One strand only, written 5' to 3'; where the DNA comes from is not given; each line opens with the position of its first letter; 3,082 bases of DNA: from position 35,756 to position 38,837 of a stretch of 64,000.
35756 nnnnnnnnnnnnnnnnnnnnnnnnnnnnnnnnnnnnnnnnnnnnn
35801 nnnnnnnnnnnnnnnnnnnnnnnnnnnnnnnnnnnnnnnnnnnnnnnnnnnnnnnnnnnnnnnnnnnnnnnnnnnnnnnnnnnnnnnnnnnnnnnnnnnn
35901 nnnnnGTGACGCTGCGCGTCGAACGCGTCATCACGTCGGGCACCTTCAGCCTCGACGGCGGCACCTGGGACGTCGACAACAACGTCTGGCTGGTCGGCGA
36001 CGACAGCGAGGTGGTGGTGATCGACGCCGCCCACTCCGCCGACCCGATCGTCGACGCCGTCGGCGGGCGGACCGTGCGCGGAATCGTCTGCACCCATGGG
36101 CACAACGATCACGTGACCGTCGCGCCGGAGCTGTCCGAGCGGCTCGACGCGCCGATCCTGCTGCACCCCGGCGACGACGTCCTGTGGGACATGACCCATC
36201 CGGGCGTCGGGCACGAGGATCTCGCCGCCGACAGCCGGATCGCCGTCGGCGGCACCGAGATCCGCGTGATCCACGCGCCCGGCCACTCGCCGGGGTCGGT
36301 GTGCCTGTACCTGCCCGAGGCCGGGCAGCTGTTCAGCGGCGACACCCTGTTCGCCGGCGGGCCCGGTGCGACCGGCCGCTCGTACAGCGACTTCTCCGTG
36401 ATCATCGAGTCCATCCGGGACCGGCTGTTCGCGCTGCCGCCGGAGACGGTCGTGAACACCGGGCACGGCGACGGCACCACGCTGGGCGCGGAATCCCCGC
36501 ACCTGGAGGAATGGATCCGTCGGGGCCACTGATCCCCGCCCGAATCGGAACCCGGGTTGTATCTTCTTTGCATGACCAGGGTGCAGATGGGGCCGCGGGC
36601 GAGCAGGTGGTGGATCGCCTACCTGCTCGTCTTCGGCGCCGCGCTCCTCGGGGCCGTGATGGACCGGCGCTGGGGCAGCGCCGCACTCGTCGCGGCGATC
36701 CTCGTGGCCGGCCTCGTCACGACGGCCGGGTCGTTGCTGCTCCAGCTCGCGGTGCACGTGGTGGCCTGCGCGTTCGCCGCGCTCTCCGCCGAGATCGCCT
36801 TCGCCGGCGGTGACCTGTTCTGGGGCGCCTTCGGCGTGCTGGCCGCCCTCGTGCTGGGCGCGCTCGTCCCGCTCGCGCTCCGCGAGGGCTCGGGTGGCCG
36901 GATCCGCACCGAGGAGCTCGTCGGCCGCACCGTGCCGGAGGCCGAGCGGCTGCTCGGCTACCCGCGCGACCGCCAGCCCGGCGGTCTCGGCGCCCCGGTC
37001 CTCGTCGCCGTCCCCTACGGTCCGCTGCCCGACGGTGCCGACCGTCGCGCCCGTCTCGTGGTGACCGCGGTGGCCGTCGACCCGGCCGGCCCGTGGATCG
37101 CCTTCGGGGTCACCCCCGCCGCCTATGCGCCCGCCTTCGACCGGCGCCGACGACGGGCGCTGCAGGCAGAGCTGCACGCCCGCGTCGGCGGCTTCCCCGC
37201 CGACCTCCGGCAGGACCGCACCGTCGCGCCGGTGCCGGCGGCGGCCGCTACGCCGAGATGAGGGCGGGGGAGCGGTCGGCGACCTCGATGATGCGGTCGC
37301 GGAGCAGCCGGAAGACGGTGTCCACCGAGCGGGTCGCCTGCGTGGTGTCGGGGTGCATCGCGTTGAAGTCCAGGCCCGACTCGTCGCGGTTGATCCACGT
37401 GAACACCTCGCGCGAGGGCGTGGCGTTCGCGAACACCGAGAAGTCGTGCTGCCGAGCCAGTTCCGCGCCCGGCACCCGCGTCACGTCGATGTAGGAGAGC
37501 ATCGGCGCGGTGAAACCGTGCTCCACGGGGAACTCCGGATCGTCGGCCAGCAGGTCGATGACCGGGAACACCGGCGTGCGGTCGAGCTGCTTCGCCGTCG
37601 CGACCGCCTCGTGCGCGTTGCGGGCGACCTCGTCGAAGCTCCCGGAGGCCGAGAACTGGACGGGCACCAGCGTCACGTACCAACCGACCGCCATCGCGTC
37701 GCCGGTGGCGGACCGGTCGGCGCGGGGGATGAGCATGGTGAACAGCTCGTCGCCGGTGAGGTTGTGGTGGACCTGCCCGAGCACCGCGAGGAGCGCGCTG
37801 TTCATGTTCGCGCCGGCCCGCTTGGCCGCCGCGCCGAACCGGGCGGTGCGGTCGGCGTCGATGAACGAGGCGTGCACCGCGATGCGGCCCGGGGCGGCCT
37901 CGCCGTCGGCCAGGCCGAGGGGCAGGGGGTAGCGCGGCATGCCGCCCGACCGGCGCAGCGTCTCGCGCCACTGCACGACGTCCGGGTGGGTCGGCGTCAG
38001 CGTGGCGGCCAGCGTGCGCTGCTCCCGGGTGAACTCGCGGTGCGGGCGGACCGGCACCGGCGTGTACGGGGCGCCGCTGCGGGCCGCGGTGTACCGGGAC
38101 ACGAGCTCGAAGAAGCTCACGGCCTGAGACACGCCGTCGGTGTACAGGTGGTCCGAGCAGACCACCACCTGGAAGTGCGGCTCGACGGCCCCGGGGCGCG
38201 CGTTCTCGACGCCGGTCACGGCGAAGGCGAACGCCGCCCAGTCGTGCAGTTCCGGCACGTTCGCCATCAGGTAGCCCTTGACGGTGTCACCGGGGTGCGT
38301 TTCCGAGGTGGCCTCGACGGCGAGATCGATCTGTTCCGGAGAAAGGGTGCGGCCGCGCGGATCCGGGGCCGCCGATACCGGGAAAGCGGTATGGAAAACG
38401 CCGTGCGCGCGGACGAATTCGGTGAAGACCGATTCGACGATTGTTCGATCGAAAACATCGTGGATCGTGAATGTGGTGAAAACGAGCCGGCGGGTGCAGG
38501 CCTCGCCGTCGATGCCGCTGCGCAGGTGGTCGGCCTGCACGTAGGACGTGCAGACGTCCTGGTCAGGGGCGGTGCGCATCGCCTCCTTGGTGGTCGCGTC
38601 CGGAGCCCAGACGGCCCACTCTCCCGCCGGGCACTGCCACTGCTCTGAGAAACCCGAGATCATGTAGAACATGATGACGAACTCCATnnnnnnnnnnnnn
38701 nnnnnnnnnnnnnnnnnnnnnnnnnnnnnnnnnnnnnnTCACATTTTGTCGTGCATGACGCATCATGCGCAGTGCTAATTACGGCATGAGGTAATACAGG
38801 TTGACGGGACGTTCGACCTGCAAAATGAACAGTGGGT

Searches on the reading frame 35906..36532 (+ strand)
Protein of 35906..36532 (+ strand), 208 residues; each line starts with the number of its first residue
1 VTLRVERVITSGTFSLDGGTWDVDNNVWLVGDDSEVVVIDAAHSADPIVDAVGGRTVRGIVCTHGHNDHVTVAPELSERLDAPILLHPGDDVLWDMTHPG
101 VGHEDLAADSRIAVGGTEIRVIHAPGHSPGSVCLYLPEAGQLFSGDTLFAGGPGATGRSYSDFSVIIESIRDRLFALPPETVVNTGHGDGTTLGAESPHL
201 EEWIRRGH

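Call 8: search_protein_families(library=pfam, proteins=[window:35906-36532:+], max_evalue=0.01)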
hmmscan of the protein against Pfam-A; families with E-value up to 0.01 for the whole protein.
window:35906-36532:+ (208 aa): 3 families
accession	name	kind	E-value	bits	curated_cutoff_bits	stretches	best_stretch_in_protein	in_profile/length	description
PF00753.33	Lactamase_B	-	6e-26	92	22.7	1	23-187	4-196/196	Metallo-beta-lactamase superfamily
PF19583.5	ODP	-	2.4e-05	24.7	27.2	1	25-167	3-157/194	ODP family beta lactamase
PF12706.13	Lactamase_B_2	-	0.0013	18.8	27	1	55-130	29-116/200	Beta-lactamase superfamily domain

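Call 9: search_protein_families(library=ncbifam, proteins=[window:35906-36532:+], max_evalue=0.01)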
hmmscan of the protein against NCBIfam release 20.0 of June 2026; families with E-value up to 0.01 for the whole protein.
window:35906-36532:+ (208 aa): 11 families
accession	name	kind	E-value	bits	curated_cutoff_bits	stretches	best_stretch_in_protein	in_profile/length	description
TIGR03413.1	GSH_gloB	equivalog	2.9e-23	82.5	200.8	1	24-187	9-164/248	hydroxyacylglutathione hydrolase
NF041804.1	MBL_fold_SolJ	exception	4.2e-16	58.8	350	1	17-187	12-178/224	solanimycin biosynthesis MBL-fold hydrolase SolJ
NF007597.0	PRK10241.1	equivalog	9e-16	57.9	421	1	24-187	11-165/251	hydroxyacylglutathione hydrolase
NF012229.1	bla_class_B_core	domain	1.9e-09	37.8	100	1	16-137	6-139/139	metallo-beta-lactamase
NF053820.1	MBLfold_Strvi7410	exception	2.2e-08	33.9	525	1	103-150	155-210/343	Strvi_7410 family MBL fold metallo-hydrolase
NF040641.1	bifunc_ST_SDO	equivalog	6.5e-08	31.9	625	1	41-188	184-343/423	bifunctional sulfur transferase/dioxygenase Blh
TIGR04558.1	SoxH_rel_PQQ_1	hypoth_equivalog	1.4e-05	24.4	300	1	97-189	128-215/285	quinoprotein relay system zinc metallohydrolase 1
NF033088.2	bla_subclass_B1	equivalog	2e-05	24.3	200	1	22-145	28-157/217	subclass B1 metallo-beta-lactamase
NF033105.1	bla_subclass_B3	equivalog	3.1e-05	23.4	240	1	56-133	61-152/257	subclass B3 metallo-beta-lactamase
NF001911.0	PRK00685.1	equivalog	0.002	17.7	144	1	32-85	15-69/228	metal-dependent hydrolase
TIGR04559.1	SoxH_rel_PQQ_2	hypoth_equivalog_domain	0.0081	15.6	280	0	23-73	29-84/283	quinoprotein relay system zinc metallohydrolase 2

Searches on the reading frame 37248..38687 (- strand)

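Call 59: search_protein_families(library=pfam, proteins=[window:37248-38687:-], max_evalue=1)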
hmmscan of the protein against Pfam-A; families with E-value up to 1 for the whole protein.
window:37248-38687:- (479 aa): 2 families
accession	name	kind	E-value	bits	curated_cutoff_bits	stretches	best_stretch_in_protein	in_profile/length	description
PF00668.25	Condensation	-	2.8e-11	43.2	30.6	1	72-372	32-330/456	Condensation domain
PF22278.2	DUF6958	-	0.12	13.2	27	1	294-344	23-73/90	Family of unknown function (DUF6958)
